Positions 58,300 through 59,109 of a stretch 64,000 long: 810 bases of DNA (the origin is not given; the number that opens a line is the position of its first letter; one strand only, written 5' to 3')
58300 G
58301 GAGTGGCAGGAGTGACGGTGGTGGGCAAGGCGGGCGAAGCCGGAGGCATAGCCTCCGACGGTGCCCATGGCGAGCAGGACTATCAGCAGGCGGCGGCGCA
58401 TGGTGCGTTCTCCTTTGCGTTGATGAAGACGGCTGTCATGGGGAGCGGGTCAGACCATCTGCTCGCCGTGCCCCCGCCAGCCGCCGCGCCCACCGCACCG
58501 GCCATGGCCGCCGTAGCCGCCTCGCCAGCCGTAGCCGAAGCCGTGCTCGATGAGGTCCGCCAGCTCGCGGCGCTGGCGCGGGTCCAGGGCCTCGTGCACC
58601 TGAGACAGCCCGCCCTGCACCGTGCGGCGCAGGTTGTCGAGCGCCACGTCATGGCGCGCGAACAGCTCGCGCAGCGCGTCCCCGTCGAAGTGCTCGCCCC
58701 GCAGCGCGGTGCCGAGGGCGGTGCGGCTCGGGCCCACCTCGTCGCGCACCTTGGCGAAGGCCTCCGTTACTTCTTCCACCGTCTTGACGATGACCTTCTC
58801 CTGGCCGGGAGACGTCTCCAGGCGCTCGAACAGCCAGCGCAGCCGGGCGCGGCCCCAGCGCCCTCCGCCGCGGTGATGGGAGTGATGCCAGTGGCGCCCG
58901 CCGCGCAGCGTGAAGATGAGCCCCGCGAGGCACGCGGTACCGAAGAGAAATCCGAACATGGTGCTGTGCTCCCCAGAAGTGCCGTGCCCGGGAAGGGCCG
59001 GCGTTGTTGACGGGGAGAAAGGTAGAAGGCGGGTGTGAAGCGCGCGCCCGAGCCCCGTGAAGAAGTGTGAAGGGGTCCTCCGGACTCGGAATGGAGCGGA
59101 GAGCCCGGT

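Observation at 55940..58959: Envelope-stress or metal-sensing module: His-rich CpxP-like protein, small His-rich secreted protein, OmpR-type regulator, and a kinase with a His/Trp/Gly-rich cytoplasmic N-extension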

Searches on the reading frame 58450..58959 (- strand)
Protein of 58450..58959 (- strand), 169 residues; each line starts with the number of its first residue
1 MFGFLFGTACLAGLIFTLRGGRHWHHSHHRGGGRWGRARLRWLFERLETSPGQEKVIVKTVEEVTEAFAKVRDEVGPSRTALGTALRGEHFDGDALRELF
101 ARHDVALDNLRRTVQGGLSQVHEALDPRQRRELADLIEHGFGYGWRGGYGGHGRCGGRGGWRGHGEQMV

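Call 5: search_protein_families(library=pfam, proteins=[window:58450-58959:-], max_evalue=0.01)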
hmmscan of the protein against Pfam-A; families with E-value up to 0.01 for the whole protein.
window:58450-58959:- (169 aa): 1 family
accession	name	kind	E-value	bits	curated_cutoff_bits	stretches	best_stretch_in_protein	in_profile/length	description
PF13801.11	Metal_resist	-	4e-10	40.4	29.2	1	8-131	2-124/125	Heavy-metal resistance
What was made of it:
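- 58450..58959 (-): Gene 1: a 169-aa PF13801 (CnrX/ZraP-type) helical protein. It has an N-terminal hydrophobic helix (residues 1-18), an Arg/His/Gly/Trp linker (19-36), a helical core (37-139) with LETSPGQ and LDPRQ motifs, and a Gly/His/Arg/Trp/Cys C-tail (140-169). Pfam E 4e-10, above the cut-off (call 5).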

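Call 6: search_protein_families(library=ncbifam, proteins=[window:58450-58959:-], max_evalue=0.01)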
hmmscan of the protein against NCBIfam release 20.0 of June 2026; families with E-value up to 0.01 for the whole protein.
window:58450-58959:- (169 aa): 0 families

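Call 17: find_homologous_proteins(query=window:58450-58959:-)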
Query window:58450-58959:- (169 aa): 583 proteins with E <= 0.001 among 2977 candidates; the best 120 are listed.
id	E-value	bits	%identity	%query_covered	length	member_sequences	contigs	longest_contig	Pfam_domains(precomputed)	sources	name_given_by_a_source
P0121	6.9e-106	370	97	100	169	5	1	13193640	PF13801.12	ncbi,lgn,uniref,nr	ncbi:periplasmic heavy metal sensor [Pyxidicoccus sp. MSG2]|uniref:periplasmic heavy metal sensor n=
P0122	3.7e-103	361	96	100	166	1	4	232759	PF13801.12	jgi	jgi:hypothetical protein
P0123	1.7e-94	333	88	86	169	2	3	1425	PF13801.12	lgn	-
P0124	2.6e-94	333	88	86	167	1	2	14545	PF13801.12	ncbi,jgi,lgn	jgi:Spy/CpxP family protein refolding chaperone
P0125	1.3e-91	324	90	86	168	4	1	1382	PF13801.12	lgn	-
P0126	2.1e-91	323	85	85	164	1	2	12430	PF13801.12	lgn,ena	-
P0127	2.2e-88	313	88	86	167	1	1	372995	PF13801.12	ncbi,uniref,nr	ncbi:periplasmic heavy metal sensor [Myxococcus sp. RHSTA-1-4]|uniref:periplasmic heavy metal sensor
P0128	3.5e-88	313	89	85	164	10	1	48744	PF13801.12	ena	-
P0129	4.2e-88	312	82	100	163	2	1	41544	PF13801.12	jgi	jgi:hypothetical protein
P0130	3.1e-84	300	83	85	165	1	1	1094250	PF13801.12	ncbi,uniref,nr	ncbi:periplasmic heavy metal sensor [Pyxidicoccus xibeiensis]|uniref:periplasmic heavy metal sensor 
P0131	6.6e-83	295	85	85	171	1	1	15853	PF13801.12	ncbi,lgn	ncbi:periplasmic heavy metal sensor [Pyxidicoccus sp. 3LG]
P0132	7.9e-78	279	89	85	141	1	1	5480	PF13801.12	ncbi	ncbi:periplasmic heavy metal sensor, partial [Pyxidicoccus sp. 3LFB2]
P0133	1.2e-77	278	74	86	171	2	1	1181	PF13801.12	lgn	-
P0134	1.4e-77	278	79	86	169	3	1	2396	PF13801.12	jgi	jgi:hypothetical protein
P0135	1.6e-77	278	78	82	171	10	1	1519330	PF13801.12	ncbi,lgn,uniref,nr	ncbi:periplasmic heavy metal sensor [Myxococcus sp. CA033]|uniref:periplasmic heavy metal sensor n=1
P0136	6.9e-77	276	73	88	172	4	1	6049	PF13801.12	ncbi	-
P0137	1.8e-74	268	76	86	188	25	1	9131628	PF13801.12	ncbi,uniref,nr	ncbi:periplasmic heavy metal sensor [Myxococcus sp. MxC21-1]|uniref:periplasmic heavy metal sensor n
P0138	4.7e-74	267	71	100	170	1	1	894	PF13801.12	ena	-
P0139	2.3e-73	264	75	96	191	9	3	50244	PF13801.12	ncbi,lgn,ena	-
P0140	4.3e-73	263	79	89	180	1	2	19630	PF13801.12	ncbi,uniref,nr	ncbi:periplasmic heavy metal sensor [Pyxidicoccus fallax]|uniref:Periplasmic heavy metal sensor n=1 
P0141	4.9e-73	263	74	100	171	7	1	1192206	PF13801.12,PF07813.18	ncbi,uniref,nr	ncbi:periplasmic heavy metal sensor [Myxococcus sp. K38C18041901]|uniref:periplasmic heavy metal sen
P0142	9.6e-71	256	76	84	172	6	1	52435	PF13801.12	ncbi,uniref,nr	ncbi:periplasmic heavy metal sensor [Corallococcus sicarius]|uniref:Periplasmic heavy metal sensor n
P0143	1.3e-70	255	72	85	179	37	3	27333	PF13801.12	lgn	-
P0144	8.7e-67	243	67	100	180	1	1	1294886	PF13801.12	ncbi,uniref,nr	ncbi:periplasmic heavy metal sensor [Myxococcus stipitatus]|uniref:periplasmic heavy metal sensor n=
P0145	2.4e-66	241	69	100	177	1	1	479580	PF13801.12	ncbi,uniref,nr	ncbi:periplasmic heavy metal sensor [Myxococcus sp. K15C18031901]|uniref:Spy/CpxP family protein ref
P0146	5.0e-66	240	73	91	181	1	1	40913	PF13801.12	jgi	jgi:hypothetical protein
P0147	5.7e-66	240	66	82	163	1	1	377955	PF13801.12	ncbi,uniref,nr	ncbi:periplasmic heavy metal sensor [Hyalangium rubrum]|uniref:Periplasmic heavy metal sensor n=1 Ta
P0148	1.5e-65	239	67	85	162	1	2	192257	PF13801.12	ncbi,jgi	jgi:hypothetical protein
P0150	2.1e-63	232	75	86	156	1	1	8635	PF13801.12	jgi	jgi:hypothetical protein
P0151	3.1e-62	228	69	82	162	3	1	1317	PF13801.12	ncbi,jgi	jgi:uncharacterized membrane protein YccC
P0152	5.0e-62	227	64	96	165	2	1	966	PF13801.12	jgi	jgi:hypothetical protein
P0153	6.8e-62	227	68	86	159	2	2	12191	PF13801.12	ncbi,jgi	jgi:Spy/CpxP family protein refolding chaperone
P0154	7.8e-62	227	65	86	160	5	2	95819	PF13801.12,PF07813.18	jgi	jgi:Spy/CpxP family protein refolding chaperone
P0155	1.0e-61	226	67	82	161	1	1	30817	PF13801.12,PF07813.18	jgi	jgi:uncharacterized membrane protein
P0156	1.1e-61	226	66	83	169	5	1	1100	PF13801.12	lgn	-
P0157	1.3e-61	226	68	96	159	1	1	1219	PF13801.12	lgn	-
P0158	1.4e-61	226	68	82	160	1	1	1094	PF13801.12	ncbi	-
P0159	1.4e-61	226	68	82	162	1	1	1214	PF13801.12,PF07813.18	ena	-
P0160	1.6e-61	226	61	85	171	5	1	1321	PF13801.12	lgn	-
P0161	2.1e-61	225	63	96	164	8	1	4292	PF13801.12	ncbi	-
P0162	2.1e-61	225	68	86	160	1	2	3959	PF13801.12,PF07813.18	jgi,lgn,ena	jgi:Spy/CpxP family protein refolding chaperone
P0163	2.2e-61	225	65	96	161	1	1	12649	PF13801.12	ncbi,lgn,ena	-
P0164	3.7e-61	224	71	82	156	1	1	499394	PF13801.12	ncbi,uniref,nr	ncbi:periplasmic heavy metal sensor [Hyalangium gracile]|uniref:periplasmic heavy metal sensor n=1 T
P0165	4.0e-61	224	64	82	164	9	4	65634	PF13801.12,PF07813.18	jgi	jgi:Spy/CpxP family protein refolding chaperone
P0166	4.2e-61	224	63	85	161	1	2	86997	PF13801.12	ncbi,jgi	jgi:Spy/CpxP family protein refolding chaperone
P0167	9.0e-61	223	65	96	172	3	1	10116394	PF13801.12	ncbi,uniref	ncbi:periplasmic heavy metal sensor [Myxococcus stipitatus]|uniref:periplasmic heavy metal sensor n=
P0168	7.1e-60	220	62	87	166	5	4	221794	PF13801.12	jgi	jgi:Spy/CpxP family protein refolding chaperone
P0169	2.9e-59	218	64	82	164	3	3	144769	PF13801.12,PF07813.18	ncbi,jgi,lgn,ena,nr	ncbi:MAG TPA: periplasmic heavy metal sensor [Myxococcaceae bacterium]|nr:periplasmic heavy metal se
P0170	3.3e-59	218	64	96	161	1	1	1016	PF13801.12,PF07813.18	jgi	jgi:Spy/CpxP family protein refolding chaperone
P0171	3.3e-59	218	64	82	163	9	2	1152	PF13801.12,PF07813.18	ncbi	-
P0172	4.2e-59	218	61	82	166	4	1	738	PF13801.12,PF07813.18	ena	-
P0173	4.6e-59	218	66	82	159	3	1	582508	PF13801.12,PF07813.18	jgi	jgi:Spy/CpxP family protein refolding chaperone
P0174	5.2e-59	217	62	82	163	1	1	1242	PF13801.12,PF07813.18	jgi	jgi:Spy/CpxP family protein refolding chaperone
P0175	5.6e-59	217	64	82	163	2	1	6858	PF13801.12,PF07813.18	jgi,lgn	-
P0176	5.8e-59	217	65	82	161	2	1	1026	PF13801.12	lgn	-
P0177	1.0e-58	216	63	86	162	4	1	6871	PF13801.12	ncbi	-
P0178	1.7e-58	216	63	82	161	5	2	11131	PF13801.12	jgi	jgi:Spy/CpxP family protein refolding chaperone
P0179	1.7e-58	216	66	82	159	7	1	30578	PF13801.12,PF07813.18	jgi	jgi:Spy/CpxP family protein refolding chaperone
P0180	1.8e-58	216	64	96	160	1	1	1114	PF13801.12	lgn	-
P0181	2.1e-58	215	61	84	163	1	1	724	PF13801.12,PF07813.18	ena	-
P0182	2.2e-58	215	62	82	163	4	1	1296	PF13801.12,PF07813.18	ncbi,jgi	jgi:Spy/CpxP family protein refolding chaperone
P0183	3.3e-58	215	63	85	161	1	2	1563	PF13801.12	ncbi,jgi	jgi:hypothetical protein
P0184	3.4e-58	215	64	82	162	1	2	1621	PF13801.12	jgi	jgi:Spy/CpxP family protein refolding chaperone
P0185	3.5e-58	215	63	85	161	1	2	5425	PF13801.12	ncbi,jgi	jgi:hypothetical protein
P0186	5.1e-58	214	64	83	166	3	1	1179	PF13801.12,PF07813.18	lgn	-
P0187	5.4e-58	214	64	96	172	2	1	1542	PF13801.12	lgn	-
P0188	5.7e-58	214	63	82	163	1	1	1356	PF13801.12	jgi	jgi:Spy/CpxP family protein refolding chaperone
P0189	5.8e-58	214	64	83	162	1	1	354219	PF13801.12,PF07813.18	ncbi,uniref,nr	ncbi:periplasmic heavy metal sensor [Archangium lipolyticum]|uniref:periplasmic heavy metal sensor n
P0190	6.5e-58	214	67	86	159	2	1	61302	PF13801.12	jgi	jgi:Spy/CpxP family protein refolding chaperone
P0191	6.9e-58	214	65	86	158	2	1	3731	PF13801.12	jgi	jgi:Spy/CpxP family protein refolding chaperone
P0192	7.4e-58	214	65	85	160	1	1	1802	PF13801.12,PF07813.18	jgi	jgi:Spy/CpxP family protein refolding chaperone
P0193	8.2e-58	214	64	86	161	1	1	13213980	PF13801.12,PF07813.18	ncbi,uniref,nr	ncbi:periplasmic heavy metal sensor [Archangium violaceum]|uniref:periplasmic heavy metal sensor n=1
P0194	9.1e-58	213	62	83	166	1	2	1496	PF13801.12,PF07813.18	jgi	jgi:Spy/CpxP family protein refolding chaperone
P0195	1.2e-57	213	64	88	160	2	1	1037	PF13801.12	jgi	-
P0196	1.6e-57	213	65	86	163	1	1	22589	PF13801.12,PF07813.18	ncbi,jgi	jgi:Spy/CpxP family protein refolding chaperone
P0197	2.1e-57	212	62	86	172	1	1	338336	PF13801.12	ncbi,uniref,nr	ncbi:periplasmic heavy metal sensor [Vitiosangium sp. GDMCC 1.1324]|uniref:periplasmic heavy metal s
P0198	2.6e-57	212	64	82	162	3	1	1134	PF13801.12,PF07813.18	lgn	-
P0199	3.2e-57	212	61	85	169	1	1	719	PF13801.12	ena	-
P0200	4.0e-57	211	66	82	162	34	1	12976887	PF13801.12,PF07813.18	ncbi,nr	ncbi:periplasmic heavy metal sensor [Archangium gephyra]|nr:periplasmic heavy metal sensor [Archangi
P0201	4.3e-57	211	63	82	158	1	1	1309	PF13801.12,PF07813.18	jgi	jgi:Spy/CpxP family protein refolding chaperone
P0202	4.5e-57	211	64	96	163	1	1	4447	PF13801.12,PF07813.18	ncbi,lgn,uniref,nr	ncbi:periplasmic heavy metal sensor [Archangium sp.]|uniref:periplasmic heavy metal sensor n=1 Tax=A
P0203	4.6e-57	211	63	82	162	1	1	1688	PF13801.12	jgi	jgi:Spy/CpxP family protein refolding chaperone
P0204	4.6e-57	211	64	82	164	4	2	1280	PF13801.12,PF07813.18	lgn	-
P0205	6.4e-57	211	64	87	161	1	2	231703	PF13801.12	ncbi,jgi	jgi:Spy/CpxP family protein refolding chaperone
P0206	6.5e-57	211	63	82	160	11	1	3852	PF13801.12,PF07813.18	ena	-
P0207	7.1e-57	211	63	83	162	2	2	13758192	PF13801.12,PF07813.18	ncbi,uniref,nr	ncbi:periplasmic heavy metal sensor [Archangium lansingense]|uniref:Periplasmic heavy metal sensor n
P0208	7.9e-57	210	62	86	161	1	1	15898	PF13801.12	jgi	jgi:uncharacterized membrane protein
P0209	8.6e-57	210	62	82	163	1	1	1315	PF13801.12,PF07813.18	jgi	jgi:uncharacterized membrane protein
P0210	9.4e-57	210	64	82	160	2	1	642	PF13801.12,PF07813.18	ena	-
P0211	1.1e-56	210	63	86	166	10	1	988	PF13801.12,PF07813.18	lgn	-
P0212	1.6e-56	209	62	82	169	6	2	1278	PF13801.12,PF07813.18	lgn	-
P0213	1.6e-56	209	64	82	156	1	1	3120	PF13801.12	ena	-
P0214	1.8e-56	209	63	85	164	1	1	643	PF13801.12,PF07813.18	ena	-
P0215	1.9e-56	209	61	84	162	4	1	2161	PF13801.12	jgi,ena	-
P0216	2.1e-56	209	63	86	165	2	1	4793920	PF13801.12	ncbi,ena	-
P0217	2.4e-56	209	62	85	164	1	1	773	PF13801.12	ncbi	-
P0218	2.6e-56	209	63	96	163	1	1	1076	PF13801.12,PF07813.18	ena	-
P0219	2.6e-56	209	63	86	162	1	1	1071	PF13801.12,PF07813.18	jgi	jgi:Spy/CpxP family protein refolding chaperone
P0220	3.1e-56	208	64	83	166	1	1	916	PF13801.12,PF07813.18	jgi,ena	-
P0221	6.8e-56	207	61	82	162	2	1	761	PF13801.12,PF07813.18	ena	-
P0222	2.0e-55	206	63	95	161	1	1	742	PF13801.12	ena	-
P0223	3.4e-55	205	65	83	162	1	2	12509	PF13801.12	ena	-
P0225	4.3e-55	205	62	86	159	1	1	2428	PF13801.12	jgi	jgi:Spy/CpxP family protein refolding chaperone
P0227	1.2e-54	203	64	83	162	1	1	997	PF13801.12,PF07813.18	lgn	-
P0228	1.4e-54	203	62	96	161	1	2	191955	PF13801.12,PF07813.18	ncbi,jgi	jgi:Spy/CpxP family protein refolding chaperone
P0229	1.5e-54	203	63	86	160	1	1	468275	PF13801.12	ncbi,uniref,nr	ncbi:periplasmic heavy metal sensor [Hyalangium versicolor]|uniref:periplasmic heavy metal sensor n=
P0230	1.9e-54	203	62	83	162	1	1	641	PF13801.12,PF07813.18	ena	-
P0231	2.2e-54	202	62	83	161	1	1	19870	PF13801.12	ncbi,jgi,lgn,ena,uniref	ncbi:periplasmic heavy metal sensor [Archangium sp.]|jgi:Spy/CpxP family protein refolding chaperone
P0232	3.7e-54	202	63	82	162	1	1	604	PF13801.12,PF07813.18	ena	-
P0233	4.1e-54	202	63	95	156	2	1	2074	PF13801.12,PF07813.18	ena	-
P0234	5.1e-54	201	61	86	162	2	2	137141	PF13801.12,PF07813.18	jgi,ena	-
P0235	7.1e-54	201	63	84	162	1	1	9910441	PF13801.12,PF07813.18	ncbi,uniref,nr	ncbi:Spy/CpxP family protein refolding chaperone [Melittangium boletus]|uniref:Periplasmic heavy met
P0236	8.6e-54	200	60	82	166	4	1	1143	PF07813.18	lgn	-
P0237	1.0e-53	200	63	82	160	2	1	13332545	PF13801.12,PF07813.18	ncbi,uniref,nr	ncbi:periplasmic heavy metal sensor [Archangium violaceum]|uniref:periplasmic heavy metal sensor n=1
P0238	6.3e-53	198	61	96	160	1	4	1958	PF13801.12,PF07813.18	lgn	-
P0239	3.4e-52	195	63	83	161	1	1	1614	PF13801.12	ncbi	ncbi:MAG: periplasmic heavy metal sensor [Archangium sp.]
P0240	8.0e-52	194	62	85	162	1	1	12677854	PF13801.12,PF07813.18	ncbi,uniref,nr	ncbi:periplasmic heavy metal sensor [Archangium violaceum]|uniref:Spy/CpxP family protein refolding 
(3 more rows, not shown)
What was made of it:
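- On Pfam PF13801 Metal_resist (CnrX/ZraP-type): Homologues carry PF13801 and often PF07813 LTXXQ (call 17).
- NCBI and JGI name the family "periplasmic heavy metal sensor" or "Spy/CpxP" (call 17).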

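Call 26: search_solved_structures(query=A1, max_evalue=10, show_alignments=3)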
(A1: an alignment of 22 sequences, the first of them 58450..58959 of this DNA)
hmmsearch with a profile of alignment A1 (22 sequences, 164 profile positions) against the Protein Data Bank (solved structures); distinct sequences matched with E-value up to 10: 34.
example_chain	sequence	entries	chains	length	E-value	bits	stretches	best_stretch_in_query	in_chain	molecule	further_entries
6nyk_A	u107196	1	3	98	0.031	17.3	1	33-115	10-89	Design construct XAX_GGDQ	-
6nz3_A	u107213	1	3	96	0.032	17.3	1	37-115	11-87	Design construct XAA_GGHN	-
6nz1_A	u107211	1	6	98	0.074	16.1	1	33-113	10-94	Design construct XXA_GVDQ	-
6nxm_A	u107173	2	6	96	0.091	15.8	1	37-113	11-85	Design construct XAA_GVDQ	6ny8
5oi7_A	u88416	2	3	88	0.098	15.7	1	62-116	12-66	Centrosomal protein of 85 kDa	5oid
6o0c_A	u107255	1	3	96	0.1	15.7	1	37-113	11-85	Design construct XAA_GVDQ mutant M4L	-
4l8i_A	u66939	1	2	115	0.17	14.9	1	62-119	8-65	RSV epitope scaffold FFL_005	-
6nyi_A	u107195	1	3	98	0.18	14.8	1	33-77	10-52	Design construct XXA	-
6o0i_A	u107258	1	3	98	0.19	14.8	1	33-84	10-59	Design construct XAA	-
6nye_A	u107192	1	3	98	0.19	14.7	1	33-83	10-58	Design construct XAX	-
4p1m_A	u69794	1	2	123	0.2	14.7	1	24-117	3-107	Cell division protein ZapA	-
6nx2_A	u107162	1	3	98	0.28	14.2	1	33-77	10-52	Design construct AAA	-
6pt2_A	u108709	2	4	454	0.37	13.9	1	18-125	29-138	Delta opioid receptor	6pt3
7s8m_R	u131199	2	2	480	0.4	13.7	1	18-125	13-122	Soluble cytochrome b562, Mas-related G-protein coupled receptor member X2 chimera | Soluble cytochrome b562,Mas-related G-protein coupled receptor member X2 chi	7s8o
9pa1_A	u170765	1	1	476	0.42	13.6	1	18-124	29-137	Soluble cytochrome b562,Kappa-type opioid receptor chimera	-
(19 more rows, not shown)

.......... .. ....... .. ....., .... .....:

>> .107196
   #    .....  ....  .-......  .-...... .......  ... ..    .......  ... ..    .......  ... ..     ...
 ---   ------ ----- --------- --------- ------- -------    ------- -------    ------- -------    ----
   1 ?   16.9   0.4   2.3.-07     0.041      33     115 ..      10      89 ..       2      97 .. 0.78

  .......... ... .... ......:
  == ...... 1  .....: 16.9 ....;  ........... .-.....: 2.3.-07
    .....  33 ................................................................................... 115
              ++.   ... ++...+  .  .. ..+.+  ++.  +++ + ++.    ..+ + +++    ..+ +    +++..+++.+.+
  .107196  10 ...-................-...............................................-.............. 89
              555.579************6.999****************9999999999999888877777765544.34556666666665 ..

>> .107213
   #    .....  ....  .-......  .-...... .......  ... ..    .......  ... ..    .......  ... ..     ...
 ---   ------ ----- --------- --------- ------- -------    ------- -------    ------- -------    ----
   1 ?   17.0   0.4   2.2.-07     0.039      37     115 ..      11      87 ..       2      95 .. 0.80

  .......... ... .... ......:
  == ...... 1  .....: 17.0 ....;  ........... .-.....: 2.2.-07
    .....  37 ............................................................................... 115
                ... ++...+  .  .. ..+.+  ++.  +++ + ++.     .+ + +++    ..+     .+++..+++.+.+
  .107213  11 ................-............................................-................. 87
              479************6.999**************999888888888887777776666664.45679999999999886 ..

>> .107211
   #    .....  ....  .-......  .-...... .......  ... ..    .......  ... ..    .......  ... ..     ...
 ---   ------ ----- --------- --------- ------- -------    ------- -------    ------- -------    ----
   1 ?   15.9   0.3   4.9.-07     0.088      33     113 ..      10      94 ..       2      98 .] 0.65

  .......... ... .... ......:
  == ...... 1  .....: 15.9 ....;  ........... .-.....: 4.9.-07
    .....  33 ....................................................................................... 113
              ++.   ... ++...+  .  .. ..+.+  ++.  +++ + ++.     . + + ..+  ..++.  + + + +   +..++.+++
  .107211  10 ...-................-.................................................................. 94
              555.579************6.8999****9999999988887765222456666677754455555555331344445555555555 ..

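Call 34: search_protein_representatives(alignment_id=A1)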
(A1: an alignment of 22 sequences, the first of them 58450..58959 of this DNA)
Query: 22 sequences, 164 profile positions. Proteins with E-value up to 0.001 (for the whole library): 1397; up to 1e-10: 803; up to 1e-30: 97. The best 150 are listed.
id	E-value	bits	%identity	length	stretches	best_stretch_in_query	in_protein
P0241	1.0e-57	210.8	-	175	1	1-155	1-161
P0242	5.5e-49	182.5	-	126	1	1-99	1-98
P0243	5.2e-46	172.8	-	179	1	1-160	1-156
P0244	5.6e-46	172.7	-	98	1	1-98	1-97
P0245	2.5e-45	170.6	-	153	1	15-160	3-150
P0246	5.6e-43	162.9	-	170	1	1-156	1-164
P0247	3.5e-42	160.3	-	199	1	1-146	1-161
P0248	7.4e-42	159.3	-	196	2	21-161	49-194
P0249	2.6e-41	157.5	-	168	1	1-159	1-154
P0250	3.0e-41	157.3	-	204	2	21-144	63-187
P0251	2.7e-40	154.2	-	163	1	1-141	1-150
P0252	8.4e-40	152.6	-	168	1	1-149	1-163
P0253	1.2e-39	152.1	-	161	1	1-152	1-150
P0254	3.5e-39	150.6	-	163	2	21-142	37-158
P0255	9.7e-39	149.1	-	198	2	21-158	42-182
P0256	2.0e-38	148.1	-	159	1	1-147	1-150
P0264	1.1e-37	145.7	-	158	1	1-146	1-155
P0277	1.2e-35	139.1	-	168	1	1-160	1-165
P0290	3.8e-34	134.2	-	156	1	1-150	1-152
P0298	3.6e-33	131.0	-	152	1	1-147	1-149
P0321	1.1e-31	126.2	-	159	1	1-142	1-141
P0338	1.1e-30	122.9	-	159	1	1-153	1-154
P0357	9.7e-30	119.8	-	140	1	1-139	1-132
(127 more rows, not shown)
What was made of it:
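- The family is large (call 34).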

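Call 36: predict_structure(alignment_id=A1)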
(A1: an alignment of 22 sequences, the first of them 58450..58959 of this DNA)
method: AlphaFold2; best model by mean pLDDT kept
length: 169 residues; sequences in the alignment: 22
mean_pLDDT: 64.9   pTM: 0.51
mean pLDDT of the five models: 64.9, 63.6, 62.9, 61.7, 60.4
residues with pLDDT >= 90: 0; 70-90: 91; 50-70: 20; < 50: 58
segments of 3 or more residues with pLDDT < 50: 1-9, 11-13, 18-35, 143-169
pLDDT, mean of each block of 10 residues (from residue 1): 37 46 40 55 81 85 82 74 69 78 83 86 86 77 47 37 38
secondary structure, 60 per line:
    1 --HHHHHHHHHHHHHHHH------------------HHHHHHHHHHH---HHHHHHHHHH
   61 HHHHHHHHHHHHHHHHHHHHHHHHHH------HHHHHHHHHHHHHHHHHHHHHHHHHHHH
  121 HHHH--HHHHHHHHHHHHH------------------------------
elements in order: H3-18 H37-47 H51-86 H93-124 H127-139
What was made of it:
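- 58450..58959 (-): AF2 helices at 3-18, 37-47, 51-86, 93-124 and 127-139 (call 36).
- On Pfam PF13801 / CpxP-Spy-ZraP-CnrX fold class: The AF2 core has pLDDT 74-86 with four helices (call 36).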

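Call 39: find_related_loci(query=A2, collection=metagenome_contigs, flank=5000)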
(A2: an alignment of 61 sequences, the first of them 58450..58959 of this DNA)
Query A2 (169 aa) in metagenome_contigs; peptide patterns used: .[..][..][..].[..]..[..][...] (x = any residue, [..] = any of these).
600 stretches matched a pattern (row limit reached: there are more); 548 encode a relative of the query (tblastn E <= 1e-3); the best 80 are kept; 80 distinct loci.
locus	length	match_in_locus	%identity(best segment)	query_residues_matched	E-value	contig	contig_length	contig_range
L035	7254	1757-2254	77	1-163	5e-79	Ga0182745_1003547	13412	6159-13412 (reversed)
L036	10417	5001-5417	78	1-138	9e-62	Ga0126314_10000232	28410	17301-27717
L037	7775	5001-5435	65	1-146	5e-58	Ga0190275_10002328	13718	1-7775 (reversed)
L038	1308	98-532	66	1-146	2e-59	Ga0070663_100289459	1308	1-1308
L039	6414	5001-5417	64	1-139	3e-53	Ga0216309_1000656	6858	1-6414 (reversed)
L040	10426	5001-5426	64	1-146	1e-51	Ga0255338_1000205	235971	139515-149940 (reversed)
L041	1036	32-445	65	1-139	4e-54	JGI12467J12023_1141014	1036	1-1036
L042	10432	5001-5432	61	1-145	2e-50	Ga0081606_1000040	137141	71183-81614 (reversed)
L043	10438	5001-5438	66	1-146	2e-50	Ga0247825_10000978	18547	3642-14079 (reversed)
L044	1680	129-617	53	1-163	1e-46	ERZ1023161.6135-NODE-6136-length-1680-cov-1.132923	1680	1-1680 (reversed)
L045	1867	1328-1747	64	1-139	2e-42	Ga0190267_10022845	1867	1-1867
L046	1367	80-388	63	37-139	2e-41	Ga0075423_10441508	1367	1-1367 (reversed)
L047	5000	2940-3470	46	1-144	1e-38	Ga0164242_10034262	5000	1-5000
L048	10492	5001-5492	48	1-149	1e-38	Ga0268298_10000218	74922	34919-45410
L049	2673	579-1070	48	1-149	1e-38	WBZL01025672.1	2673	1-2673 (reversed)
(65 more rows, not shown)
